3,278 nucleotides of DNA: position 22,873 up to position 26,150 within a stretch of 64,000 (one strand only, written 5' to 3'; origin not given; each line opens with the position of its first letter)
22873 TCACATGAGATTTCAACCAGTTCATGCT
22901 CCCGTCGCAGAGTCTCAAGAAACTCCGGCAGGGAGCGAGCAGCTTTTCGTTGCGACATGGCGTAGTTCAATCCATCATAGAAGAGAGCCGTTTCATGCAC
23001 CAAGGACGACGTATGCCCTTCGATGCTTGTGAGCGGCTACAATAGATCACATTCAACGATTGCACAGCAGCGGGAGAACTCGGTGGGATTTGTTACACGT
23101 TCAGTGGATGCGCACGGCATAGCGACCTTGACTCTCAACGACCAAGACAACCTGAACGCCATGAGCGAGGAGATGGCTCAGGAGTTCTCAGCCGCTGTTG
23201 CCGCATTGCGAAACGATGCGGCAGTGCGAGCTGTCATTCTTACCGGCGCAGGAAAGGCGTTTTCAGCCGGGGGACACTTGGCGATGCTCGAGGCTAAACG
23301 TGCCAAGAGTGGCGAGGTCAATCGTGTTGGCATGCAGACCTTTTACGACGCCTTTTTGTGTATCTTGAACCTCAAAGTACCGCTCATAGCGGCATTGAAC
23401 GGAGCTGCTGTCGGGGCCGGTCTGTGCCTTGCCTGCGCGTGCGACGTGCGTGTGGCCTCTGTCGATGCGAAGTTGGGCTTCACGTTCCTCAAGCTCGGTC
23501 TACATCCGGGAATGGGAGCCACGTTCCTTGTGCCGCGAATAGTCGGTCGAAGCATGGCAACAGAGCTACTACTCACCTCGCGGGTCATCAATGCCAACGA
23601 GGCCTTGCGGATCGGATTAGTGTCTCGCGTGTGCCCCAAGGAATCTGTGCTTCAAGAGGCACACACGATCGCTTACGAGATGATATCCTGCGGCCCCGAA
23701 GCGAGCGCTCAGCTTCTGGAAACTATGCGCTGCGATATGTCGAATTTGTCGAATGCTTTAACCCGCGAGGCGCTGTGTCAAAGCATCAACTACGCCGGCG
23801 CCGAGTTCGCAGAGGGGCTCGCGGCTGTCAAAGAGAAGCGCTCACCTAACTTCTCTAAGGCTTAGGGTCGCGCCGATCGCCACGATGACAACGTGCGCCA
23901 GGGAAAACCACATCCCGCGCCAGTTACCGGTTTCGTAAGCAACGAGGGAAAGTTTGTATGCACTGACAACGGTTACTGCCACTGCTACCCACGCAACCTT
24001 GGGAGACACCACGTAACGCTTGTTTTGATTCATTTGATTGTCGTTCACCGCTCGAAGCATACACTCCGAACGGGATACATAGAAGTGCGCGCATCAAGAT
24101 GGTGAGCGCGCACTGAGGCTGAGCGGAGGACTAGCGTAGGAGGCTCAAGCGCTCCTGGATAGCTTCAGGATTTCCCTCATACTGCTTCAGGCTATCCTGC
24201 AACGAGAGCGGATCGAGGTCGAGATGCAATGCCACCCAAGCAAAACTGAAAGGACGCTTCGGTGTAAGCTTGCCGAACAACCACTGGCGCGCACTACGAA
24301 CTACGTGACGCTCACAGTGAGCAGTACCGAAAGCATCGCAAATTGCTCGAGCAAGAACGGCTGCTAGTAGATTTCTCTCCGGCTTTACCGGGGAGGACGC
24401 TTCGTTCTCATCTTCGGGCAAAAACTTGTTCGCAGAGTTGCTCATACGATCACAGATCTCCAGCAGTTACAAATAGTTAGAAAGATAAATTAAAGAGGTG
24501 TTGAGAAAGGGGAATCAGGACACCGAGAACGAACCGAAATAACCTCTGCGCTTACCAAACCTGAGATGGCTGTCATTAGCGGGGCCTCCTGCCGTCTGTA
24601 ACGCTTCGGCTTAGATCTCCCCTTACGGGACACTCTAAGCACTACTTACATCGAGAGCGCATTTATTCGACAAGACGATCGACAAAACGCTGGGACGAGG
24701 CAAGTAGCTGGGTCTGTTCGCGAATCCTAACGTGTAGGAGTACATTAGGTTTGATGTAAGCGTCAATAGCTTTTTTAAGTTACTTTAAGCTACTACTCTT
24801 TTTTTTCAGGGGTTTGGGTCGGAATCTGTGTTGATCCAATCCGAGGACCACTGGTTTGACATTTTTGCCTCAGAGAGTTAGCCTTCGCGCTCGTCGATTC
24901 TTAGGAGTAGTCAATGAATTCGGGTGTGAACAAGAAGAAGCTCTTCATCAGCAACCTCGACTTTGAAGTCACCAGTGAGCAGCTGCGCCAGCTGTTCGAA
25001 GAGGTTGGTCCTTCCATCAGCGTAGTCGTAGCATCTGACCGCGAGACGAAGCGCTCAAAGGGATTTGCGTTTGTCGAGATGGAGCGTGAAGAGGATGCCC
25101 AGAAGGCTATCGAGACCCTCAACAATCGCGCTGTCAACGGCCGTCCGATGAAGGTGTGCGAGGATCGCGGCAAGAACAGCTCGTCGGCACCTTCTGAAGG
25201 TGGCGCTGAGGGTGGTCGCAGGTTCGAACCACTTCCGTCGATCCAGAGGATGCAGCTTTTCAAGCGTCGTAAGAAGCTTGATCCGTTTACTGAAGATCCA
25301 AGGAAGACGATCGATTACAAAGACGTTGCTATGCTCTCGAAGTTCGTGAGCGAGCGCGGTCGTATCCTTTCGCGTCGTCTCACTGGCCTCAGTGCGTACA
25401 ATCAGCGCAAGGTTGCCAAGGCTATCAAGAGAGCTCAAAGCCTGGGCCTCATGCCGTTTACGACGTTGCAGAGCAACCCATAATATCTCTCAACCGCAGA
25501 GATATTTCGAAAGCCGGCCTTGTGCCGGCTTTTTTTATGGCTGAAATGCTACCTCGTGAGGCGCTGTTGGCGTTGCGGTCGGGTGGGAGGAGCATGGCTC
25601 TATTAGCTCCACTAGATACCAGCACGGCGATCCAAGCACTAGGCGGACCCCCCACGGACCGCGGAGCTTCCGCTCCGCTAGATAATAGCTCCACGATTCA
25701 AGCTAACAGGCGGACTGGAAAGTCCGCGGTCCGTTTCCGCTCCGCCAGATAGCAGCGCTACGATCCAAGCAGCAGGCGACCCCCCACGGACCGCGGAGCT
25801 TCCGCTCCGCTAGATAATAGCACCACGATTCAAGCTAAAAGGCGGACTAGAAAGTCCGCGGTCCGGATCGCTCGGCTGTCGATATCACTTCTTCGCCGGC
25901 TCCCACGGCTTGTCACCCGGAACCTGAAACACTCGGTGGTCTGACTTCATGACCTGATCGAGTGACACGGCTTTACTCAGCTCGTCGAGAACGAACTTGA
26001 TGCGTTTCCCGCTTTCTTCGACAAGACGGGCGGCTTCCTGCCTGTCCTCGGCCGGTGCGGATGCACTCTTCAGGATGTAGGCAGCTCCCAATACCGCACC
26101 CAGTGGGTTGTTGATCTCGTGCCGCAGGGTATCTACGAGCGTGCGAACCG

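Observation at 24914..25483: Ribosomal protein bS18 carrying an N-terminal RRM RNA-binding domain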

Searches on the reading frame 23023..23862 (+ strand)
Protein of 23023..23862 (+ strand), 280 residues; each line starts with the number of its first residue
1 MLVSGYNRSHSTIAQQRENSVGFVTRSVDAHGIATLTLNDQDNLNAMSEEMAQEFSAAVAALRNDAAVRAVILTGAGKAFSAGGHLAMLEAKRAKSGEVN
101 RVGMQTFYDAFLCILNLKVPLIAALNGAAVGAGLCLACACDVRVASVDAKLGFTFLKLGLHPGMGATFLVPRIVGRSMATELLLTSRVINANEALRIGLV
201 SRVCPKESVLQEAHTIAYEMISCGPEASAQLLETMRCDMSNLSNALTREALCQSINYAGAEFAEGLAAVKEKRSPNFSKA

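Call 13: search_protein_families(library=pfam, proteins=[window:23023-23862:+])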
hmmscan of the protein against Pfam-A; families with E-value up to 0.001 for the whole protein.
window:23023-23862:+ (280 aa): 2 families
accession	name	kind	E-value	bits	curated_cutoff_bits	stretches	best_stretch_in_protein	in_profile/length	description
PF00378.25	ECH_1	-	3.6e-57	194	27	1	31-278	4-249/251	Enoyl-CoA hydratase/isomerase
PF16113.10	ECH_2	-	1.4e-32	113.9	27.2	1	34-242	2-209/335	Enoyl-CoA hydratase/isomerase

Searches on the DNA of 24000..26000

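Call 15: search_rna_families(source=window, start=24000, end=26000, threshold=evalue, max_evalue=1)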
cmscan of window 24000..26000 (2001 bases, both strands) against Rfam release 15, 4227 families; matches with E-value up to 1: 3.
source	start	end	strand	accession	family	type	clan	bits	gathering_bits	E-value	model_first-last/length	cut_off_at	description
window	25511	25621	-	RF02236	asX2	Gene; sRNA;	-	20.4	70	0.5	1-87/87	no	Xanthomonas sRNA asX2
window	25450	25536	+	RF02233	sX14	Gene; sRNA;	-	19.5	80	0.96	1-92/92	no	Xanthomonas sRNA sX14/Xoo3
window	25476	25536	+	RF02784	SorX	Gene; sRNA;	-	19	46.6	0.18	1-73/73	no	Singlet oxygen resistance RNA X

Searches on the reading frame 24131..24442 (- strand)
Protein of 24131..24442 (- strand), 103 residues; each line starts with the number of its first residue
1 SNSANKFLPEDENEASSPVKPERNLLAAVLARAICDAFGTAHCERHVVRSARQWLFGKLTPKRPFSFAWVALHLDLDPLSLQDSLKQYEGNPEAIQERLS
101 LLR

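Call 13: search_protein_families(library=pfam, proteins=[window:24131-24442:-])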
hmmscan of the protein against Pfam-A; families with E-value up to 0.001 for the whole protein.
window:24131-24442:- (103 aa): 0 families

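Call 42: find_homologous_proteins(query=window:24131-24442:-)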
Query window:24131-24442:- (103 aa): 453 proteins with E <= 0.001 among 457 candidates; the best 120 are listed.
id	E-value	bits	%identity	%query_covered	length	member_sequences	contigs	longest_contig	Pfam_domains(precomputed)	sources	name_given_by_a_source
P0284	4.0e-58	212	93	100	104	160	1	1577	-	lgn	-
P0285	1.1e-56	207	90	100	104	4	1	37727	-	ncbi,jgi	jgi:hypothetical protein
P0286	8.0e-54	198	90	100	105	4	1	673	-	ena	-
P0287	2.0e-53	197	86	100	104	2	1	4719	-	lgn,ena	-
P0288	2.1e-53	197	87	100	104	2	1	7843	-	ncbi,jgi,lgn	jgi:hypothetical protein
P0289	3.6e-53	196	87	100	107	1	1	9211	-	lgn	-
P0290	1.4e-52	194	87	100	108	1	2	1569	-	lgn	-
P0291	3.7e-52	193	85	100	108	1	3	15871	-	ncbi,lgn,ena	-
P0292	3.8e-52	193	84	100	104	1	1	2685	-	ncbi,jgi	jgi:hypothetical protein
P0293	5.2e-52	192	86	100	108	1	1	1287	-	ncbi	-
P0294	5.5e-52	192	85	100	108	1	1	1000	-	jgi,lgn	jgi:hypothetical protein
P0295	8.3e-52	192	85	100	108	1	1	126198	-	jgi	-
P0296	1.3e-51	191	83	100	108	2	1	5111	-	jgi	jgi:hypothetical protein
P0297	1.7e-51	191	84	100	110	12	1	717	-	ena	-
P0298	1.9e-51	191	85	100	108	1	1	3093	-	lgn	-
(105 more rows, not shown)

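Call 53: search_solved_structures(query=A3, max_evalue=1)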
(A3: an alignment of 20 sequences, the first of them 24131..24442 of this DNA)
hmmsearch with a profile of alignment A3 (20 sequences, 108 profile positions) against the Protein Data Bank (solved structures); distinct sequences matched with E-value up to 1: 0.

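Call 54: search_protein_families(library=pfam, proteins=[window:24131-24442:-], max_evalue=10)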
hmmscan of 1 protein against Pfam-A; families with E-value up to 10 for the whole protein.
window:24131-24442:- (103 aa): 1 family
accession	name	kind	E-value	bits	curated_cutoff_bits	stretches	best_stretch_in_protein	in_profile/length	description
PF21805.3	Imm5_like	-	0.075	13.4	25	1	22-51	70-99/129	Imm-5 like putative immunity protein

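Call 58: predict_structure(alignment_id=A3)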
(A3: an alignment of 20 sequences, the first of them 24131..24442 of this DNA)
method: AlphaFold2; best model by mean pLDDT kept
length: 103 residues; sequences in the alignment: 20
mean_pLDDT: 54.0   pTM: 0.30
mean pLDDT of the five models: 54.0, 53.8, 50.6, 49.2, 48.4
residues with pLDDT >= 90: 0; 70-90: 0; 50-70: 78; < 50: 25
segments of 3 or more residues with pLDDT < 50: 1-20
pLDDT, mean of each block of 10 residues (from residue 1): 37 37 57 58 60 57 55 62 62 58 44
secondary structure, 60 per line:
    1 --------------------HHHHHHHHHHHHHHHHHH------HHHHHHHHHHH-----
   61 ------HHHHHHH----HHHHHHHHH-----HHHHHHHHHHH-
elements in order: H21-38 H45-55 H67-73 H78-86 H92-102
